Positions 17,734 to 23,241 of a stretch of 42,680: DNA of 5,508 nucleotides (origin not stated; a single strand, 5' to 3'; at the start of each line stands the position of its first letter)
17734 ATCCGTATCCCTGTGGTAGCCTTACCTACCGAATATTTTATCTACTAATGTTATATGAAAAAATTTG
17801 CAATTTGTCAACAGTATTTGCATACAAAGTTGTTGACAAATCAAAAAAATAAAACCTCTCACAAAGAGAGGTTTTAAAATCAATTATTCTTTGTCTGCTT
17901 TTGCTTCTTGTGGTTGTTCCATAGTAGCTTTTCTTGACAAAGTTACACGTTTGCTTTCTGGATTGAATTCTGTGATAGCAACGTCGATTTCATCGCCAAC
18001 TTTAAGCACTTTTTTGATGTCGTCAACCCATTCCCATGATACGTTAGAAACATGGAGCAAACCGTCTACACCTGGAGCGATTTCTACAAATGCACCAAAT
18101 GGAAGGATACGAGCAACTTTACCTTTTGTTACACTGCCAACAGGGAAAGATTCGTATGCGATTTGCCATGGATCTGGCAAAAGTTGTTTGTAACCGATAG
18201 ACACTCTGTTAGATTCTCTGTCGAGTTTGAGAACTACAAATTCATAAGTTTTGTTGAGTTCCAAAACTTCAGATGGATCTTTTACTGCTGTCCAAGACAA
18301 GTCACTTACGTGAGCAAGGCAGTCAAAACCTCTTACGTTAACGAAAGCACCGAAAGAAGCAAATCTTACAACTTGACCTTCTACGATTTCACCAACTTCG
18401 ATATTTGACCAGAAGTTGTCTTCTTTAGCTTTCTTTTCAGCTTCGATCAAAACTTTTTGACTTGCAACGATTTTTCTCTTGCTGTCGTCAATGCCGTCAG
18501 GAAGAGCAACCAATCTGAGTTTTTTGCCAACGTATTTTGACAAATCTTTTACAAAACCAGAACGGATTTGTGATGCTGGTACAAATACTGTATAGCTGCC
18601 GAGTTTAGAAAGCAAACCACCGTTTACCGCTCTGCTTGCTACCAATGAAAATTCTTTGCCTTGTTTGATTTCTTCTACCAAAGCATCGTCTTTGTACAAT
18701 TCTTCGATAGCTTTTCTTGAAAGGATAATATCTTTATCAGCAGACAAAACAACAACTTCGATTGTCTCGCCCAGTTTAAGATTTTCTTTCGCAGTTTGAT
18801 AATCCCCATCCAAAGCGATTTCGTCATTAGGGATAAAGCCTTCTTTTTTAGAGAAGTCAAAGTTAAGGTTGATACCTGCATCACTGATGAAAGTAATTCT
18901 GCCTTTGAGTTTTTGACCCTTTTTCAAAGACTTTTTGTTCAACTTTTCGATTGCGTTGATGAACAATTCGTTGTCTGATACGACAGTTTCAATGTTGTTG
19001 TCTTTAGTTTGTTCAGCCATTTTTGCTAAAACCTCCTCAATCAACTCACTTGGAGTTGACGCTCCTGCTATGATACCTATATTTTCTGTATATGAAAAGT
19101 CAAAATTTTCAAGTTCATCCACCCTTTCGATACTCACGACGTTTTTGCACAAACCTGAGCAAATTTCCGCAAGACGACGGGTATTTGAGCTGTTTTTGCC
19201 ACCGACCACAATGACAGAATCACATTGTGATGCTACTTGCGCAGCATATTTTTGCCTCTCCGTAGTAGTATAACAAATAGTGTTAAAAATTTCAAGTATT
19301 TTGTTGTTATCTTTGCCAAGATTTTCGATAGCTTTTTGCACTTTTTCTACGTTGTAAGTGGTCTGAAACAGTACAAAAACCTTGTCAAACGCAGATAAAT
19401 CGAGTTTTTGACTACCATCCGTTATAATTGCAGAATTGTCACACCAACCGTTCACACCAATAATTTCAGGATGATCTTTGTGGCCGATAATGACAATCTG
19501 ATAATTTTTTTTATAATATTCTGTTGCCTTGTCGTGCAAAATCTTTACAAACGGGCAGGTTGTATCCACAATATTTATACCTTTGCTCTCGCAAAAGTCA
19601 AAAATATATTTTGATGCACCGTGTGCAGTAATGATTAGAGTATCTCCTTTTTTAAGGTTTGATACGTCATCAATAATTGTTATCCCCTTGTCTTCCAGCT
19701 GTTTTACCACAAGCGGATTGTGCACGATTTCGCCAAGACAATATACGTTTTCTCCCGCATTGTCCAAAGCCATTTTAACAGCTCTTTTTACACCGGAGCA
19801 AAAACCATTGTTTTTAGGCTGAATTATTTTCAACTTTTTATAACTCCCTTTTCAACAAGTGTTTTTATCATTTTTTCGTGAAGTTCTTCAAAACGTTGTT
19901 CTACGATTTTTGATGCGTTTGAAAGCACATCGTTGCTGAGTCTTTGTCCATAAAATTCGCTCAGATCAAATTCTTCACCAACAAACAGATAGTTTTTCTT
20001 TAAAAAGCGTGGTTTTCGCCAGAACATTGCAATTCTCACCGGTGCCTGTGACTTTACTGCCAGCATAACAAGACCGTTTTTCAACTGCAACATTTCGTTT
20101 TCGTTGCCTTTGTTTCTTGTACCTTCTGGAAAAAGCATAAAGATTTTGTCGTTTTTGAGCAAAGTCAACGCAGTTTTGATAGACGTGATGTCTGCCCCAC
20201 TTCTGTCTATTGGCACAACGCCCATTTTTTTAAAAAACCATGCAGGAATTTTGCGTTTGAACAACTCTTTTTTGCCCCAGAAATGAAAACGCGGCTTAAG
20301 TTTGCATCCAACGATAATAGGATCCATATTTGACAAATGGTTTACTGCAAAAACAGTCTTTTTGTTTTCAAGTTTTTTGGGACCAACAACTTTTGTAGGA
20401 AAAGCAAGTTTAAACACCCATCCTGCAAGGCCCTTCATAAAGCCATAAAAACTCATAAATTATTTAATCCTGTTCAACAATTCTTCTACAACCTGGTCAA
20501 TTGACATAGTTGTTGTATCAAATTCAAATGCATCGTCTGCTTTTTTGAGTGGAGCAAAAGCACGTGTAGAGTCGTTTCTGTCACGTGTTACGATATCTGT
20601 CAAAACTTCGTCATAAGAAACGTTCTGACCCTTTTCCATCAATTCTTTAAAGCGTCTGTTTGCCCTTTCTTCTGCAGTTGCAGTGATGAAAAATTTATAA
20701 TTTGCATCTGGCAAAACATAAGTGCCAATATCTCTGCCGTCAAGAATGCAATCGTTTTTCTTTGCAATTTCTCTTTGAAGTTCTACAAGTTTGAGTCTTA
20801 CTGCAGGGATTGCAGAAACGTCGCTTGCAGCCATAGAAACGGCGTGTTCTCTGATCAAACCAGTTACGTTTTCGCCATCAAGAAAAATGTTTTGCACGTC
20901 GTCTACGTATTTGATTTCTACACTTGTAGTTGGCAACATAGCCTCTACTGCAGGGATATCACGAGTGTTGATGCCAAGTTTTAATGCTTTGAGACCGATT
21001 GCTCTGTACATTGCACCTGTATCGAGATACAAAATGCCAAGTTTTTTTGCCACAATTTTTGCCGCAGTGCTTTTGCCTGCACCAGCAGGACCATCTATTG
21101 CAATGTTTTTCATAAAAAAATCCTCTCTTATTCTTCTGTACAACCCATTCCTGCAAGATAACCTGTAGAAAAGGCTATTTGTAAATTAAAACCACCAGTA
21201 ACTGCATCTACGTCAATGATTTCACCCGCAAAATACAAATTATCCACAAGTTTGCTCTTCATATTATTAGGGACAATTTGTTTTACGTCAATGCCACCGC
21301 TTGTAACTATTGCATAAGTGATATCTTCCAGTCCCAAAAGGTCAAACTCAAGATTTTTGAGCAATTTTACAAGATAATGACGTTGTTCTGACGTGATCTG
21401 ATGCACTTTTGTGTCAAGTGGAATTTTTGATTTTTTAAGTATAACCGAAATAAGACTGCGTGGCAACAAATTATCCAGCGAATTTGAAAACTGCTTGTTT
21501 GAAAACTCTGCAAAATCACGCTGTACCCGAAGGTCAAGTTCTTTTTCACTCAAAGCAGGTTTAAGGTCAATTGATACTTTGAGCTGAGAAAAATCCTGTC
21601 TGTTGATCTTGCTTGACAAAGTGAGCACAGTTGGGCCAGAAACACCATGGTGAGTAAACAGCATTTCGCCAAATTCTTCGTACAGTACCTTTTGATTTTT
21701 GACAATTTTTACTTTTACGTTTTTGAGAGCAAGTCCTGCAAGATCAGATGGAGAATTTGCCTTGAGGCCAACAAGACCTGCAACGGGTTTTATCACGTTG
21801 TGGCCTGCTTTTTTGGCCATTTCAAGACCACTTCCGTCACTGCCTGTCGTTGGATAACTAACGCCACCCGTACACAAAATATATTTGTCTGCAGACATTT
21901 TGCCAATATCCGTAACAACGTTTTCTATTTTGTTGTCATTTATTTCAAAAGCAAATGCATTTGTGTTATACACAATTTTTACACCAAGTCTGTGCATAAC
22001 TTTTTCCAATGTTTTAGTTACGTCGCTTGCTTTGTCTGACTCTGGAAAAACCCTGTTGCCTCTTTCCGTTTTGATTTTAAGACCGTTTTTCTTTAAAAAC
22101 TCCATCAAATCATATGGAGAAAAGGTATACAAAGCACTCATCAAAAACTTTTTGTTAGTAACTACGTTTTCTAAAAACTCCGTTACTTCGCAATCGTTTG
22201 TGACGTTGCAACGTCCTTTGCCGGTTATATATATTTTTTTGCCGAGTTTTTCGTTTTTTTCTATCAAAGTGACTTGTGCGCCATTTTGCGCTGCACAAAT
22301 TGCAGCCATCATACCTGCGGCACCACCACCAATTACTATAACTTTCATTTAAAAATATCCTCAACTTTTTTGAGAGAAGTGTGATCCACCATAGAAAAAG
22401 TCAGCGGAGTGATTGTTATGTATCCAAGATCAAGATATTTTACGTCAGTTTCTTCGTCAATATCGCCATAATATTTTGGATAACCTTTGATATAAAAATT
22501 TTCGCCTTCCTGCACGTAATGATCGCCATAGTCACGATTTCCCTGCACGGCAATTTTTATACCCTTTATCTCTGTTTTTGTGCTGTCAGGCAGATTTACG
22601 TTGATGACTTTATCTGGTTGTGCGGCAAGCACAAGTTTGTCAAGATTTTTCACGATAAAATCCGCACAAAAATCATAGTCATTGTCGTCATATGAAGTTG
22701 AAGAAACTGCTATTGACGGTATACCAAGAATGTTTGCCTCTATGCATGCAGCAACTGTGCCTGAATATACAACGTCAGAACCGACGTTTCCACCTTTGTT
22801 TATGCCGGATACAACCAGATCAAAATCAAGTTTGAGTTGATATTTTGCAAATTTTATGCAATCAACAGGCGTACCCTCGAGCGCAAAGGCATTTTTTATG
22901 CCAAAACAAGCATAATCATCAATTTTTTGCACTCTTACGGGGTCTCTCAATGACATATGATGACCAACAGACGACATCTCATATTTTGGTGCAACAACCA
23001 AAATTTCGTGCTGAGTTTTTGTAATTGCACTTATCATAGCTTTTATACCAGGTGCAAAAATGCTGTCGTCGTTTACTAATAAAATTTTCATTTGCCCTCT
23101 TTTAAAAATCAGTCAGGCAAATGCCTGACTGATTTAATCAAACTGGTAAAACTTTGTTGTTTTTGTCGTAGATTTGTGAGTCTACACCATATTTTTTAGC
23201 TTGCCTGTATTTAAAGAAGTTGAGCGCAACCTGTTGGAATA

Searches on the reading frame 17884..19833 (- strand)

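Call 30: search_protein_families(library=pfam, proteins=[window:17884-19833:-], max_evalue=0.00001)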
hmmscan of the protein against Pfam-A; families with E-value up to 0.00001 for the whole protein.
window:17884-19833:- (649 aa): 3 families
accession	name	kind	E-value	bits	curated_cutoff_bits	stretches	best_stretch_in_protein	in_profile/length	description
PF02401.23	LYTB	-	4.2e-86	289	24.5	1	3-272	1-266/267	LytB protein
PF00575.29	S1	-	1e-47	160.8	22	3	563-635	2-74/74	S1 RNA binding domain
PF23459.1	S1_RRP5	-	2e-06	28.7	27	0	566-633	4-71/72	RRP5 S1 domain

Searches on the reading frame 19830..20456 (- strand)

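Call 30: search_protein_families(library=pfam, proteins=[window:19830-20456:-], max_evalue=0.00001)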
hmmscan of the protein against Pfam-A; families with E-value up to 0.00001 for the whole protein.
window:19830-20456:- (208 aa): 1 family
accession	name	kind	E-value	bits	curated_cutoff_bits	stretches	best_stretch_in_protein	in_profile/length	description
PF01553.26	Acyltransferase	-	1.5e-23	83.5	23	1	22-140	3-126/132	Acyltransferase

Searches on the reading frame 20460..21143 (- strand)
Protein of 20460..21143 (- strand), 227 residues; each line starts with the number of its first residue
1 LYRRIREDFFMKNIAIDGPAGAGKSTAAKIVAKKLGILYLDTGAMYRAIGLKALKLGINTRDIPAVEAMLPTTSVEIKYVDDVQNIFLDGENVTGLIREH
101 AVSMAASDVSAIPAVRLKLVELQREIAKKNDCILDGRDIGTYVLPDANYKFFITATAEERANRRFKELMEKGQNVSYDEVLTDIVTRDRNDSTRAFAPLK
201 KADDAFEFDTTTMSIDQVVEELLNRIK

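Call 30: search_protein_families(library=pfam, proteins=[window:20460-21143:-], max_evalue=0.00001)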
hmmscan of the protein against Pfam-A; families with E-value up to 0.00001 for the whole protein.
window:20460-21143:- (227 aa): 2 families
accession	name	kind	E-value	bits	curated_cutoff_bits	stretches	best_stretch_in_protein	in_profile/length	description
PF02224.24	Cytidylate_kin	-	1.2e-72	244.5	26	1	14-227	1-210/211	Cytidylate kinase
PF13189.12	Cytidylate_kin2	-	2.4e-12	47.8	28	1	13-193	1-152/176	Cytidylate kinase-like family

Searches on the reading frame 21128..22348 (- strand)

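Call 30: search_protein_families(library=pfam, proteins=[window:21128-22348:-], max_evalue=0.00001)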
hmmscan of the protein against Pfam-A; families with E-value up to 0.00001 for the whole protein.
window:21128-22348:- (406 aa): 12 families
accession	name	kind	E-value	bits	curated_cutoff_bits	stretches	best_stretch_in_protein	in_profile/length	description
PF03486.20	HI0933_like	-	2e-85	286.6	50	1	2-401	2-243/244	HI0933-like protein Rossmann domain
PF22780.1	HI0933_like_1st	-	7.8e-36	123.8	27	1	190-348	2-165/165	HI0933-like protein barrel and H2TH domain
PF12831.13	FAD_oxidored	-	1.9e-13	51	27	1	3-161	2-145/416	FAD dependent oxidoreductase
PF01266.30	DAO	-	7.9e-13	49.1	27.9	1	2-36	1-35/353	FAD dependent oxidoreductase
PF07992.20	Pyr_redox_2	-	1.1e-11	45.1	26.1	1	1-63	1-50/291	Pyridine nucleotide-disulphide oxidoreductase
PF01134.28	GIDA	-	2.2e-10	40.6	22.1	1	2-34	1-34/391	Glucose inhibited division protein A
PF00890.30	FAD_binding_2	-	5.3e-10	39.5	20.4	1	3-37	2-36/414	FAD binding domain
PF13450.12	NAD_binding_8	-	8.2e-07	29.7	21.9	1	5-40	1-36/68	NAD(P)-binding Rossmann-like domain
PF00070.33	Pyr_redox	-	1.9e-06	28.7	22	0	2-36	1-35/82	Pyridine nucleotide-disulphide oxidoreductase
PF01494.25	FAD_binding_3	-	2.8e-06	27.2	22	1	2-147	3-139/349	FAD binding domain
PF01262.27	AlaDh_PNT_C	-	4.4e-06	26.7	23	1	2-48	30-77/214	Alanine dehydrogenase/PNT, C-terminal domain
PF13738.12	Pyr_redox_3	-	6.2e-06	26.1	30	0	4-40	1-37/305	Pyridine nucleotide-disulphide oxidoreductase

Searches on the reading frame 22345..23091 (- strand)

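Call 30: search_protein_families(library=pfam, proteins=[window:22345-23091:-], max_evalue=0.00001)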
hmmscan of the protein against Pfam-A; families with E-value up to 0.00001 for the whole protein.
window:22345-23091:- (248 aa): 1 family
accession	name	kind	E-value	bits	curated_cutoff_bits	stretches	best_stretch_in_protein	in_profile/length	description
PF01975.23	SurE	-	1.7e-54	184.9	22.1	1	3-189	1-188/189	Survival protein SurE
